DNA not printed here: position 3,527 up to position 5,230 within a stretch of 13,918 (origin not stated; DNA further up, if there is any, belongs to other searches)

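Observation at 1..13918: Locus organisation matches the oxidative '3-keto-glycoside' route of glycoside breakdown, but with non-canonical accessory enzymes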

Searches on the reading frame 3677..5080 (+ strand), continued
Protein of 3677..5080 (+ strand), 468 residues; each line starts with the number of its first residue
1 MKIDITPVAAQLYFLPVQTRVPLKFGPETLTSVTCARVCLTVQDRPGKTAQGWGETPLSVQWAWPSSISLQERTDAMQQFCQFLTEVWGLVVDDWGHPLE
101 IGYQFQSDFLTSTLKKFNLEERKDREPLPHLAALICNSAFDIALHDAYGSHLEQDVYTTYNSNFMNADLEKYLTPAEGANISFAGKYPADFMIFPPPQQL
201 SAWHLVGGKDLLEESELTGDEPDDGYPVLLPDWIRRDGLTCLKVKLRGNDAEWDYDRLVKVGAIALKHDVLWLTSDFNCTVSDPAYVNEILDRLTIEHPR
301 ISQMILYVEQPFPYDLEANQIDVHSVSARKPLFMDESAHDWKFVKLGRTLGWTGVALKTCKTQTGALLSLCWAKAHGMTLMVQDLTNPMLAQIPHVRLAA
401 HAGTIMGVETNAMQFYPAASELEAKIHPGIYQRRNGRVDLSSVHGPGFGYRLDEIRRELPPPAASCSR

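Call 42: fold_search(model_id=the predicted structure, library=pdb)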
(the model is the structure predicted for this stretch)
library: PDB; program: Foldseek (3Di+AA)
matches with E <= 10: 1103; with E <= 0.001: 210
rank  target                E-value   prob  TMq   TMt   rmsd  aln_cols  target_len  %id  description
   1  2pp1_C                2.4e-14  1.00  0.50  0.58   7.2       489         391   15  Crystal structure of L-talarate/galactarate dehydratase from Salmonella typhimurium LT2 liganded with Mg and L-lyxaroh (released 2007-08-07)
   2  2og9_A                3.8e-14  1.00  0.52  0.64   6.6       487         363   17  Crystal Structure of mandelate racemase/muconate lactonizing enzyme from Polaromonas sp. JS666 (released 2007-02-27)
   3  2pp0_A                6.9e-14  1.00  0.50  0.57   7.4       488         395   15  Crystal structure of L-talarate/galactarate dehydratase from Salmonella typhimurium LT2 (released 2007-08-07)
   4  2pp3_A                8.7e-14  1.00  0.51  0.58   7.1       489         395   16  Crystal structure of L-talarate/galactarate dehydratase mutant K197A liganded with Mg and L-glucarate (released 2007-08-07)
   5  3cb3_A                1.9e-13  1.00  0.52  0.62   6.7       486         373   16  Crystal structure of L-Talarate dehydratase from Polaromonas sp. JS666 complexed with Mg and L-glucarate (released 2008-03-04)
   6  3cb3_B                2.3e-13  1.00  0.53  0.66   6.2       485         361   16  Crystal structure of L-Talarate dehydratase from Polaromonas sp. JS666 complexed with Mg and L-glucarate (released 2008-03-04)
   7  3cb3_D                2.3e-13  1.00  0.53  0.66   6.4       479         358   16  Crystal structure of L-Talarate dehydratase from Polaromonas sp. JS666 complexed with Mg and L-glucarate (released 2008-03-04)
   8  3jva_A                3.2e-13  1.00  0.54  0.69   5.8       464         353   17  Crystal structure of Dipeptide Epimerase from Enterococcus faecalis V583 (released 2010-08-11)
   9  2oqh_C                3.8e-13  1.00  0.53  0.64   6.6       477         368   14  Crystal structure of an isomerase from Streptomyces coelicolor A3(2) (released 2007-02-20)
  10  3ik4_D                4.1e-13  1.00  0.52  0.66   6.1       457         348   18  CRYSTAL STRUCTURE OF mandelate racemase/muconate lactonizing protein from Herpetosiphon aurantiacus (released 2009-08-18)
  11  3ik4_B                4.1e-13  1.00  0.52  0.65   6.4       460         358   17  CRYSTAL STRUCTURE OF mandelate racemase/muconate lactonizing protein from Herpetosiphon aurantiacus (released 2009-08-18)
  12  3cb3_C                5.2e-13  1.00  0.53  0.66   6.3       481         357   16  Crystal structure of L-Talarate dehydratase from Polaromonas sp. JS666 complexed with Mg and L-glucarate (released 2008-03-04)
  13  5xd8_A                5.2e-13  1.00  0.50  0.63   6.8       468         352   14  Crystal structure analysis of 3,6-anhydro-L-galactonate cycloisomerase (released 2017-09-27)
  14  3ik4_A                5.8e-13  1.00  0.52  0.66   6.0       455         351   19  CRYSTAL STRUCTURE OF mandelate racemase/muconate lactonizing protein from Herpetosiphon aurantiacus (released 2009-08-18)
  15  2ovl_A                7.4e-13  1.00  0.46  0.56   8.4       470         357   16  Crystal structure of a racemase from Streptomyces coelicolor A3(2) (released 2007-03-20)
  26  3ik4_C                2.9e-12  1.00  0.53  0.67   6.1       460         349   17  CRYSTAL STRUCTURE OF mandelate racemase/muconate lactonizing protein from Herpetosiphon aurantiacus (released 2009-08-18)
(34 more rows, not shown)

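Call 43: search_solved_structures(query=A1, max_evalue=1, show_alignments=3)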
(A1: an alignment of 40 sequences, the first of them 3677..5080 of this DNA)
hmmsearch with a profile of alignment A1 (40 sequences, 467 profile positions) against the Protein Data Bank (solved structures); distinct sequences matched with E-value up to 1: 7.
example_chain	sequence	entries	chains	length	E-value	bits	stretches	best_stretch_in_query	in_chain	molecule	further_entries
3ik4_A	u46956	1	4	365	0.0023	19.9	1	198-402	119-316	Mandelate racemase/muconate lactonizing protein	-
3iji_A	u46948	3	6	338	0.019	16.9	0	302-387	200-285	Muconate cycloisomerase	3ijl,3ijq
3bbl_A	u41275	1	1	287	0.04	15.8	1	276-323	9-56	Regulatory protein of LacI family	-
8phe_C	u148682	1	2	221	0.26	13.2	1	349-397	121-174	Evolutionarily conserved signaling intermediate in Toll pathway, mitochondrial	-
1wt9_A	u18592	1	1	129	0.52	12.2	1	158-253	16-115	agkisacutacin A chain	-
1iod_A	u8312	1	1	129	0.57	12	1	165-253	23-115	COAGULATION FACTOR X BINDING PROTEIN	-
1y17_A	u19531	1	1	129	0.81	11.5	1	156-252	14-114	anticoagulant protein A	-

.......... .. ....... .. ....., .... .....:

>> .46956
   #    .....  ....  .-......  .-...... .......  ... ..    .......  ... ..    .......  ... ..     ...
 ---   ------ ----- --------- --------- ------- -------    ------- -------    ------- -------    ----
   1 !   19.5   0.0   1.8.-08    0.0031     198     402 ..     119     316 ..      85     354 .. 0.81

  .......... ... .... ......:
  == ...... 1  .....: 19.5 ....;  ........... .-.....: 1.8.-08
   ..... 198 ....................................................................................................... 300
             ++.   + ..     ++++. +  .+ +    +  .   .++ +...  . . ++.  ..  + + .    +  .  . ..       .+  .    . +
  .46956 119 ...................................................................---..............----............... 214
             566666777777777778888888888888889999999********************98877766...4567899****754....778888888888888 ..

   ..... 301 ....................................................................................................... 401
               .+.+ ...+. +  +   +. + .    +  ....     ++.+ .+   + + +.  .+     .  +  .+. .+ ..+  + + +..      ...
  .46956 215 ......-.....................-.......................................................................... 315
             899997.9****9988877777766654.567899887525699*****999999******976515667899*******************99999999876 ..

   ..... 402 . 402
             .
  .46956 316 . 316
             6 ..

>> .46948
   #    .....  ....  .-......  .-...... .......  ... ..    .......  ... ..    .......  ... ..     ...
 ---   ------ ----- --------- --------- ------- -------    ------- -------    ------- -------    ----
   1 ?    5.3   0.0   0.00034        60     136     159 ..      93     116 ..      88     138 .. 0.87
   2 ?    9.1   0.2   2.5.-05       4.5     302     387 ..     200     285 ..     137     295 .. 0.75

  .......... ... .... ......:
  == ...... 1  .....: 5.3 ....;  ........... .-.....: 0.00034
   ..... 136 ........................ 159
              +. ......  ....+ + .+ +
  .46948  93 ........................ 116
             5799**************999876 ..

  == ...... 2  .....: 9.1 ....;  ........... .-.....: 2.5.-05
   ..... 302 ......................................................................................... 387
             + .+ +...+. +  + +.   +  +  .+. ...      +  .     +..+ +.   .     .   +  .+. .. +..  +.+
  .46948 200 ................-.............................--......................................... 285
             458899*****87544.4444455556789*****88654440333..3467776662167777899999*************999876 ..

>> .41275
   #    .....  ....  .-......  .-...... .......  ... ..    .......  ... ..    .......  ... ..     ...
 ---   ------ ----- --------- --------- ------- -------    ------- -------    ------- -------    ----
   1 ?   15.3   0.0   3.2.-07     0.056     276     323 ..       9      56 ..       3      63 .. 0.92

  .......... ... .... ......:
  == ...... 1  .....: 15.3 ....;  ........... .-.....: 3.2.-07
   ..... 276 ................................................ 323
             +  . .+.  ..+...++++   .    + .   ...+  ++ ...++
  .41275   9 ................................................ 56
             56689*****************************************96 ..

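Call 48: search_dna_similar(query=window:3677-5080:+, collection=plasmids, mode=protein, max_rows=15)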
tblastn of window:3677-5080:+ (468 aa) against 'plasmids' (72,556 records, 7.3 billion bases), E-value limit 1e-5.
Records with a match: 113; places in all: 114; records where one place covers at least 80% of the query: 77.
Best place of each record, by identity: <60% 113.
By first word of the organism name: Rhizobium 80; Sinorhizobium 18; Haladaptatus 4; Nitratireductor 2; Natronococcus 2; Azospirillum 1; Halomontanus 1; Paroceanicella 1; Pararhizobium 1; Phyllobacterium 1; and 2 more.
By predicted mobility (MOB-suite, as given by PLSDB): non-mobilizable 72; conjugative 34; mobilizable 7.
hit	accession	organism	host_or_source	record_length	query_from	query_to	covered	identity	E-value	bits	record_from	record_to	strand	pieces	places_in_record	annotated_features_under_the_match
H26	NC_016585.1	Azospirillum lipoferum 4B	-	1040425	9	453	95%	25.8%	3e-11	74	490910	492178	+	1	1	none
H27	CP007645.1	Rhizobium etli bv. phaseoli str. IE4803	Phaseolus vulgaris,whole organism,nodule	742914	17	448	92%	26.5%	7e-15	85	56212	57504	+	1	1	TIM barrel motif-containing protein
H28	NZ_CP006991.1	Rhizobium etli bv. mimosae str. IE4771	Phaseolus vulgaris,whole organism,nodule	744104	17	448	92%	26.4%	6e-17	91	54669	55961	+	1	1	mandelate racemase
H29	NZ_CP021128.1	Rhizobium sp. Kim5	Phaseolus vulgaris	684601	17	448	92%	26.4%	3e-15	86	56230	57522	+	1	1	mandelate racemase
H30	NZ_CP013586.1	Rhizobium phaseoli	Phaseolus vulgaris,Whole ...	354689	17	448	92%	26.3%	3e-14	83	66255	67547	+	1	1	hypothetical protein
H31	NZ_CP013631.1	Rhizobium sp. N324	Phaseolus vulgaris,Whole ...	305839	17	448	92%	26.3%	4e-14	82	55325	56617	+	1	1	hypothetical protein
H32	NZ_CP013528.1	Rhizobium phaseoli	Phaseolus vulgaris,Whole ...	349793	17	448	92%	26.3%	8e-16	88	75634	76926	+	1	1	hypothetical protein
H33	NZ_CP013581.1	Rhizobium phaseoli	-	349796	17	448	92%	26.3%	8e-16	88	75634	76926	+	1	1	hypothetical protein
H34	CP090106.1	Sinorhizobium meliloti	Medicago,Cell culture,Plant nodule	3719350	10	441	92%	26.3%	1e-13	81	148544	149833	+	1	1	mandelate racemase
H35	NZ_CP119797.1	Halomontanus rarus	cell culture,sediment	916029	5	450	95%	25.4%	2e-12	77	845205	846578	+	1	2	enolase C-terminal domain-like protein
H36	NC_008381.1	Rhizobium johnstonii 3841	-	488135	17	448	92%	26.1%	3e-16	89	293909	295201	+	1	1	mandelate racemase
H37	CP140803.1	Rhizobium johnstonii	Trifolium pratense,whole organism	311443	17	448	92%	26.1%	7e-14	82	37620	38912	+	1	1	mandelate racemase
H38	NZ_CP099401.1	Rhizobium sp. Pop5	Phaseolus vulgaris,Cell culture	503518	5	448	95%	25.4%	4e-13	80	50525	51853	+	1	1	mandelate racemase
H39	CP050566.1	Rhizobium leguminosarum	Lathyrus sativus,cell culture,root ...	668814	17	448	92%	26.0%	4e-10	70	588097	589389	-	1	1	mandelate racemase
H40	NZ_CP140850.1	Rhizobium johnstonii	Trifolium pratense,whole organism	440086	17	448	92%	25.9%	3e-15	86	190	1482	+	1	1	mandelate racemase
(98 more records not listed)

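Call 50: get_annotated_region(hit=H36, flank=8000)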
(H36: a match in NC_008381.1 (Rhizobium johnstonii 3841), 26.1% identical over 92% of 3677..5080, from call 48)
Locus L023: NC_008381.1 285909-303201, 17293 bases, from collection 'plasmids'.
description: Rhizobium johnstonii 3841 plasmid pRL10, complete sequence
organism: Rhizobium johnstonii 3841 (NCBI taxid 216596)
taxonomy: Bacteria; Pseudomonadota; Alphaproteobacteria; Hyphomicrobiales; Rhizobiaceae; Rhizobium; Rhizobium johnstonii; Rhizobium johnstonii 3841
host: -; source: -; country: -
typing (MOB-suite, as given by PLSDB): conjugative; replicon rep_cluster_841; relaxase MOBQ; mating-pair formation MPF_T
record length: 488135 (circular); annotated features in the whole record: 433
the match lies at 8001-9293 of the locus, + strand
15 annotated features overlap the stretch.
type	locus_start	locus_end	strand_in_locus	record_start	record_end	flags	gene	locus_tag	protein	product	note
CDS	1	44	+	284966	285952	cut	-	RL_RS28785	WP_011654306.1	ABC transporter permease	GO:0055085 - transmembrane transport [Evidence IEA]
CDS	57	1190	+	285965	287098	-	-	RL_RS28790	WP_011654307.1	ABC transporter permease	-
CDS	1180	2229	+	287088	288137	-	-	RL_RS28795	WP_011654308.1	ABC transporter ATP-binding protein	-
CDS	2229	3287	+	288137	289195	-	-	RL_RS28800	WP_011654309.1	oligopeptide/dipeptide ABC transporter ATP-binding protein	-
CDS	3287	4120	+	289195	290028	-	-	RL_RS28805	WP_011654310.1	5-deoxy-glucuronate isomerase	-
CDS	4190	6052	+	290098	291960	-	-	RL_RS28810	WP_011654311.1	glycosyl hydrolase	-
CDS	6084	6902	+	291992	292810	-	-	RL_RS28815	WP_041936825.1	TIM barrel protein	-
CDS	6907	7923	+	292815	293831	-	-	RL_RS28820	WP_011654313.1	hydroxyacid dehydrogenase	-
CDS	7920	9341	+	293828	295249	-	-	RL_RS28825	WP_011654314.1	mandelate racemase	-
CDS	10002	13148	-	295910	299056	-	-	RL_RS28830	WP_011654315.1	efflux RND transporter permease subunit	-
CDS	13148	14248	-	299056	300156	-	-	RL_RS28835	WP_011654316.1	efflux RND transporter periplasmic adaptor subunit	GO:0006810 - transport [Evidence IEA]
CDS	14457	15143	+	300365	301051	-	-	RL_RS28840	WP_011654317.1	response regulator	GO:0000160 - phosphorelay signal transduction system [Evidence IEA]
CDS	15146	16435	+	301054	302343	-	-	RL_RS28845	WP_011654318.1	ATP-binding protein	-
CDS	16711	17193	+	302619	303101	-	-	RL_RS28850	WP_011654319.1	CBS domain-containing protein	-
CDS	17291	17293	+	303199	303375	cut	-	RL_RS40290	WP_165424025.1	hypothetical protein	-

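Call 51: get_annotated_region(hit=H35, flank=8000)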
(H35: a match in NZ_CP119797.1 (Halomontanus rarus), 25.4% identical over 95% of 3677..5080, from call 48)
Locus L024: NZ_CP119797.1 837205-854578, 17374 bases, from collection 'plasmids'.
description: Halomontanus rarus strain TS33 plasmid unnamed1, complete sequence
organism: Halomontanus rarus (NCBI taxid 3034020)
taxonomy: Archaea; Euryarchaeota; Halobacteria; Halobacteriales; Natrialbaceae; Halomontanus; Halomontanus rarus
host: -; source: cell culture,sediment; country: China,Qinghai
typing (MOB-suite, as given by PLSDB): non-mobilizable
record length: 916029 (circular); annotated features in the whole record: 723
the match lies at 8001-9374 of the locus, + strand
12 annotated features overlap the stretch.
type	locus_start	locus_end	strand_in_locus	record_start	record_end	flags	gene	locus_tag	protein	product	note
CDS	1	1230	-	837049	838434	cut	-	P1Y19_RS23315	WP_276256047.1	sulfatase-like hydrolase/transferase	-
CDS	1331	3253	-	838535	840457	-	-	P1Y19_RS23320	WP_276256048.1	heparinase II/III family protein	-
CDS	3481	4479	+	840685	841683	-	-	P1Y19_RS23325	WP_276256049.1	carbon-nitrogen hydrolase family protein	-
CDS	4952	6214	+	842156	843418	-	-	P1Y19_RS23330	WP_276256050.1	hypothetical protein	-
CDS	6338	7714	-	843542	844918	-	-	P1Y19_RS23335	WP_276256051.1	sulfatase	-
CDS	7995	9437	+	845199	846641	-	-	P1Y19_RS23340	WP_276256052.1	enolase C-terminal domain-like protein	-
CDS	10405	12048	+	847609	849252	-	-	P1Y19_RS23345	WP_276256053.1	AMP-binding protein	-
CDS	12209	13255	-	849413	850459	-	-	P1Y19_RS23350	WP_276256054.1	NAD-dependent epimerase/dehydratase family protein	-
CDS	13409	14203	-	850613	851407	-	-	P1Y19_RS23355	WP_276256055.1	AAC(3) family N-acetyltransferase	-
CDS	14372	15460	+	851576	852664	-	-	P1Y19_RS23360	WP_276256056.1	VCBS repeat-containing protein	-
CDS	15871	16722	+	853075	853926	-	-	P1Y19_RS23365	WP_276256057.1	sugar phosphate isomerase/epimerase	-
CDS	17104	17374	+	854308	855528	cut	-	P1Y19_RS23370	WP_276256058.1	class II D-tagatose-bisphosphate aldolase, non-catalytic subunit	GO:0005975 - carbohydrate metabolic process [Evidence IEA]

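Call 52: search_protein_families(library=pfam, proteins=[L023:3287-4117:+, L023:4190-6049:+, L023:6084-6899:+, L023:6907-7920:+, L023:7920-9338:+, L002:11573-12406:+], max_evalue=0.001)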
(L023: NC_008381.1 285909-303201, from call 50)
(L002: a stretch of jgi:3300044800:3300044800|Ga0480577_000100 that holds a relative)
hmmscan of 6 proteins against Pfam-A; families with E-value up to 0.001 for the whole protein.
L023:3287-4117:+ (277 aa): 1 family
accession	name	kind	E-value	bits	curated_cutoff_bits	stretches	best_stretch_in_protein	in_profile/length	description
PF04962.18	KduI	-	2.6e-70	237.2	23.9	1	12-261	14-261/262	KduI/IolB family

L023:4190-6049:+ (620 aa): 1 family
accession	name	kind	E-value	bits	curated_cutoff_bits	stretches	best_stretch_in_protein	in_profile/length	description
PF01229.23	Glyco_hydro_39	-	6e-61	207.1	26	1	6-497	2-462/472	Glycosyl hydrolases family 39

L023:6084-6899:+ (272 aa): 1 family
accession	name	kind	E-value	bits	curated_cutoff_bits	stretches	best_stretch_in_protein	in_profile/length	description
PF01261.30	AP_endonuc_2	-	2.1e-08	34.6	31.1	1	22-265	4-248/249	Xylose isomerase-like TIM barrel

L023:6907-7920:+ (338 aa): 3 families
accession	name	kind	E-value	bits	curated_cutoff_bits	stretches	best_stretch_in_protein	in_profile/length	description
PF02826.25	2-Hacid_dh_C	-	4.8e-50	169.8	25.1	1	121-298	3-178/178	D-isomer specific 2-hydroxyacid dehydrogenase, NAD binding domain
PF01266.30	DAO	-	1.5e-05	25.1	27.9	1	159-311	2-156/353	FAD dependent oxidoreductase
PF13241.12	NAD_binding_7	-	0.00082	20.4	22.1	0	156-216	7-67/104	Putative NAD(P)-binding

L023:7920-9338:+ (473 aa): 0 families

L002:11573-12406:+ (278 aa): 1 family
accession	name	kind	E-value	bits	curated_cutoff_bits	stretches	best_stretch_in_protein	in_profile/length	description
PF01261.30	AP_endonuc_2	-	6.6e-25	88.7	31.1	1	22-254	4-234/249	Xylose isomerase-like TIM barrel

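Call 77: search_protein_families(library=ncbifam, proteins=[L002:11573-12406:+], max_evalue=0.00001)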
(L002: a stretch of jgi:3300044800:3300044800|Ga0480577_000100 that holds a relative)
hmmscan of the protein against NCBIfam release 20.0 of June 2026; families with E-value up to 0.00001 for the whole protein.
L002:11573-12406:+ (278 aa): 1 family
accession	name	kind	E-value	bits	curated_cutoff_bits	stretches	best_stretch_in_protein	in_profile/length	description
NF009688.0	PRK13209.1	subfamily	1.6e-06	27.4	317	1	85-241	101-253/286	L-ribulose-5-phosphate 3-epimerase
